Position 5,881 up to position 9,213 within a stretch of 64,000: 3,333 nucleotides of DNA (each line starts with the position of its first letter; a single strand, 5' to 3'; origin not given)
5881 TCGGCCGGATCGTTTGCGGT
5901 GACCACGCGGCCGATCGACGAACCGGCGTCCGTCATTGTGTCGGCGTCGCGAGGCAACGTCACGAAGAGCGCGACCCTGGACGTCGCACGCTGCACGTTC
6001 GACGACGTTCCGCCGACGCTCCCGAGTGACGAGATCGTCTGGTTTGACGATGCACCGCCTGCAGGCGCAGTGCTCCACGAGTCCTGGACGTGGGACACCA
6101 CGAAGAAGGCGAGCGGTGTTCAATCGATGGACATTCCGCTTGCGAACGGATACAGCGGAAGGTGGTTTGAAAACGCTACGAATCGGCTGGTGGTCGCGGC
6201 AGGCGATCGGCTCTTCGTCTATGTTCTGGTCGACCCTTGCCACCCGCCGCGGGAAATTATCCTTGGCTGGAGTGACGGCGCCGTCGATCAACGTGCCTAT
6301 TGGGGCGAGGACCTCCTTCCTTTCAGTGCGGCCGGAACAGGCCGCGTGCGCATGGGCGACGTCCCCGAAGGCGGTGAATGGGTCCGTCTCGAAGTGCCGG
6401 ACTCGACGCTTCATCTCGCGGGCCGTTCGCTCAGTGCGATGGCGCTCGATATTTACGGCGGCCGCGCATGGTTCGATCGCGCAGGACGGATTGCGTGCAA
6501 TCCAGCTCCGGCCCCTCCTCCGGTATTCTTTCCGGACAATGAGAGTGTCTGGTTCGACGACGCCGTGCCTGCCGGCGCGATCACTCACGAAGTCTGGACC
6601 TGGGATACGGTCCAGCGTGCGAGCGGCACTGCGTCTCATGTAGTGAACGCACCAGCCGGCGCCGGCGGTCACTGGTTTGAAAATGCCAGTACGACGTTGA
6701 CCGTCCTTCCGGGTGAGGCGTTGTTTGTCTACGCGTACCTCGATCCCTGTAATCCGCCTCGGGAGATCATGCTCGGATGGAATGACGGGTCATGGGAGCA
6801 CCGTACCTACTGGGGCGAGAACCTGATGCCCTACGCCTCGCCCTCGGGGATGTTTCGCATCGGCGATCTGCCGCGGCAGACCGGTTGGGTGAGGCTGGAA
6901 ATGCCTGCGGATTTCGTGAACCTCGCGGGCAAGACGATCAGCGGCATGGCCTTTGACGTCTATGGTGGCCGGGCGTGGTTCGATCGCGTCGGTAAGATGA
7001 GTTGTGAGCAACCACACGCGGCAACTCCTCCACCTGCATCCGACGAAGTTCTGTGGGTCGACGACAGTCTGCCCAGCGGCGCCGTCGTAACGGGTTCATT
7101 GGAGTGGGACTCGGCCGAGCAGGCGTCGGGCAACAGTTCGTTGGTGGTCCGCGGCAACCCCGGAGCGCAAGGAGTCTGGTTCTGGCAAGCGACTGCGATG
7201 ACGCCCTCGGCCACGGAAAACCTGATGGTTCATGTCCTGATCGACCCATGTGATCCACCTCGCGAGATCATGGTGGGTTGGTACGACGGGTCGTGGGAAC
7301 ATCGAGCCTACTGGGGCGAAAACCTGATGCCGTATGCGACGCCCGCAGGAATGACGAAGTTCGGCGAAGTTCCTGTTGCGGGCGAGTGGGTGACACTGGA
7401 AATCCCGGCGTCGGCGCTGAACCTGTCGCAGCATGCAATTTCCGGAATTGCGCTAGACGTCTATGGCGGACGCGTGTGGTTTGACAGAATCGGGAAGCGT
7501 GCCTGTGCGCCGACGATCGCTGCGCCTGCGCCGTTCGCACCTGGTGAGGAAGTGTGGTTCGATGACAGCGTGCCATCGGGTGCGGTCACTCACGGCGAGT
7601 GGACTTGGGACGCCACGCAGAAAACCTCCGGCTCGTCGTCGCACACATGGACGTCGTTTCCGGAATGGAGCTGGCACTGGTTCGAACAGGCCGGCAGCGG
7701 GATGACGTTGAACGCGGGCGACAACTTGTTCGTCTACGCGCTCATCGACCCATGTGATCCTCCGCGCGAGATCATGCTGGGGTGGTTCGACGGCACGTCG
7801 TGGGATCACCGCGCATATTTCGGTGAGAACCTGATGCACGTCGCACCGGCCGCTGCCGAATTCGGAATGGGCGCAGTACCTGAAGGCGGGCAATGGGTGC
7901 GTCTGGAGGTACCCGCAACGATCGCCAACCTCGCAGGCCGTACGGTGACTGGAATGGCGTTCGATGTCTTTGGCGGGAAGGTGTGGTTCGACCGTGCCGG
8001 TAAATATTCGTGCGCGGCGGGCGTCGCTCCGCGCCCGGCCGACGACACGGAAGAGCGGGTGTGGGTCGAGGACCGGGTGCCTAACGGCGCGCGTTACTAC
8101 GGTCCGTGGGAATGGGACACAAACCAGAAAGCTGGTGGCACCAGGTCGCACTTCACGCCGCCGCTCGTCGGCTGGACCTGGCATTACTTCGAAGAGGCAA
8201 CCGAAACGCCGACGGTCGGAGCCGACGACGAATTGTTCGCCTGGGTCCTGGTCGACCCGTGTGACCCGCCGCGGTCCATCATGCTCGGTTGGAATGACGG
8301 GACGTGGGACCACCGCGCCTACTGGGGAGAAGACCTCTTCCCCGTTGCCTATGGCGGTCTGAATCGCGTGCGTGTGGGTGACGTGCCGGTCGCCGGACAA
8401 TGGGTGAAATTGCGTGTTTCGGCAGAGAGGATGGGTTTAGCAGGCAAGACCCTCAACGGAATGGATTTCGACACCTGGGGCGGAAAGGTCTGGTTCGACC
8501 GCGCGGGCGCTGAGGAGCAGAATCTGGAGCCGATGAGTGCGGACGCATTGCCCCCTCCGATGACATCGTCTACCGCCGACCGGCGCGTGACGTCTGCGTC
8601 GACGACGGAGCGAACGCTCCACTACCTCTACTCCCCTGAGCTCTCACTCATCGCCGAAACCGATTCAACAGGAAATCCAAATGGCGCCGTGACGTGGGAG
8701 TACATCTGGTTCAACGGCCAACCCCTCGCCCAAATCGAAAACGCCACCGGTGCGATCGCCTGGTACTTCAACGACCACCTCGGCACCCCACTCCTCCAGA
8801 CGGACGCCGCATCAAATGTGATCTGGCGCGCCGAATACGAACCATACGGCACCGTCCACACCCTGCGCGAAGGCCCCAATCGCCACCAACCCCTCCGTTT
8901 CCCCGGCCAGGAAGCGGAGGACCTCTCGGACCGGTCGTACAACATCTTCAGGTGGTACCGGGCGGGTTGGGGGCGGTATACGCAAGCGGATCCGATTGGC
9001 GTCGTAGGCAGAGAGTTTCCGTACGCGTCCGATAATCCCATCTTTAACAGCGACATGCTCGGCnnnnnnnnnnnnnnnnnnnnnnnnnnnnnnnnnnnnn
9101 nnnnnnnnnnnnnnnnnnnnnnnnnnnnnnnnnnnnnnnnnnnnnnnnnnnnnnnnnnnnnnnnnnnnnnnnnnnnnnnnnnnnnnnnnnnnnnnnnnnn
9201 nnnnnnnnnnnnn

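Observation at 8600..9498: Codon-composition break at the RHS core/toxin module; degenerate DPxGL; unassignable 144-aa toxin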

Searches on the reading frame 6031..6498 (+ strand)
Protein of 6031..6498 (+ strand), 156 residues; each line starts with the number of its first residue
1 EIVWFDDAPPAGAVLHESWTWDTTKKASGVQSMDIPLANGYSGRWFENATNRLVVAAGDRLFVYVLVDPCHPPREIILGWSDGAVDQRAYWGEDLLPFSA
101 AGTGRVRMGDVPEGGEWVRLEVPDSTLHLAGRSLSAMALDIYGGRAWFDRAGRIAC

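Call 33: search_protein_families(library=pfam, proteins=[window:6031-6498:+], max_evalue=10)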
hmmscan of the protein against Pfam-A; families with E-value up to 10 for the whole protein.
seq(156 aa): 0 families

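Call 36: find_homologous_proteins(query=A5, max_evalue=0.001)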
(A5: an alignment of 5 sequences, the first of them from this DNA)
Query A5 (5 sequences) (156 aa, profile of the alignment): 112 proteins with E <= 0.001 among 1984 candidates.
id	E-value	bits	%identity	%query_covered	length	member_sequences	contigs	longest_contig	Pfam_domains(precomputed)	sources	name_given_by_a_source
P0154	1.6e-76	273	43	97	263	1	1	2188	-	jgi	jgi:hypothetical protein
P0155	1.3e-65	238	47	97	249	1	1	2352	-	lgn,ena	-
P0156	5.2e-63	229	48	94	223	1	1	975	-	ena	-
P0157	2.3e-57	211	44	93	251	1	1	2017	-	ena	-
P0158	1.9e-56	208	45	97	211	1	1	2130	-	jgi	jgi:ubiquitin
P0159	8.6e-55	203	42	98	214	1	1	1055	-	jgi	-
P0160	8.2e-54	200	50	97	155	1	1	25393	-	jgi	jgi:hypothetical protein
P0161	5.7e-49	184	42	67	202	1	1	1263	-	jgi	jgi:hypothetical protein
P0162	1.4e-46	176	41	96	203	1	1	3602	-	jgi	jgi:hypothetical protein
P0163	2.1e-44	169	44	98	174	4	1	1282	-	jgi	-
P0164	3.0e-44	169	42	96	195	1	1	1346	-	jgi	jgi:hypothetical protein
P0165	6.8e-44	167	45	98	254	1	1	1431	-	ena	-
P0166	1.1e-43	167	46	100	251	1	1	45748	-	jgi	jgi:hypothetical protein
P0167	1.3e-43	166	47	97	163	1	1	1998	-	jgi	jgi:hypothetical protein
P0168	5.2e-42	161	42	99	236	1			-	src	-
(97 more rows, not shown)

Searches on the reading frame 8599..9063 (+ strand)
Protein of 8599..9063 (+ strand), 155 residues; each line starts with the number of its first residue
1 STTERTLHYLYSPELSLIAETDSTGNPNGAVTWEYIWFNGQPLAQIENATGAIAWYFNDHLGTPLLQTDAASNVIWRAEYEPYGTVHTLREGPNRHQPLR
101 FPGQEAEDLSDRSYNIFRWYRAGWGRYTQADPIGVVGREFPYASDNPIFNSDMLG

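Call 57: find_related_loci(query=window:8599-9063:+, collection=metagenome_contigs, flank=6000)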
Query window:8599-9063:+ (155 aa) in metagenome_contigs; peptide patterns used: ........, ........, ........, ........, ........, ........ (x = any residue, [..] = any of these).
368 stretches matched a pattern; 201 encode a relative of the query (tblastn E <= 1e-3); the best 80 are kept; 80 distinct loci.
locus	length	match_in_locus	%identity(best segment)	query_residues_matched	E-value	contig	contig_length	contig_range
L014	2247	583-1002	65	8-147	1e-61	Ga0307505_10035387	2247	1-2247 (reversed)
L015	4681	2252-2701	60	8-155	3e-60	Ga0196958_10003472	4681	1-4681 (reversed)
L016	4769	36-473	62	10-155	7e-59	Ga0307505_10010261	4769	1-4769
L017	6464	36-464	63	10-152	6e-59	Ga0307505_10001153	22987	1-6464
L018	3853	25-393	70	31-155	5e-59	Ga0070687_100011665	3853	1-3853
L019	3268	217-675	60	10-155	6e-58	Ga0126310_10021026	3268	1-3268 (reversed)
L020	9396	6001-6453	57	10-155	5e-57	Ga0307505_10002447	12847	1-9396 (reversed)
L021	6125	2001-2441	59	10-155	7e-56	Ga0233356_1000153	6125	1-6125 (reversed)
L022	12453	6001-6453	62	8-155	1e-55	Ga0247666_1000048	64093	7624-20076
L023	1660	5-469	56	10-155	2e-56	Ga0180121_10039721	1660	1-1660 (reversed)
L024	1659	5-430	61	15-155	3e-56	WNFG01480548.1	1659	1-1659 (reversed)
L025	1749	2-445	60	11-155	1e-54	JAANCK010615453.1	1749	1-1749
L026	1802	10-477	56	10-155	7e-54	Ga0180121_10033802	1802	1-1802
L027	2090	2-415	60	20-155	3e-53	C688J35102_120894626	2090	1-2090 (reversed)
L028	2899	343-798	56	9-155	7e-52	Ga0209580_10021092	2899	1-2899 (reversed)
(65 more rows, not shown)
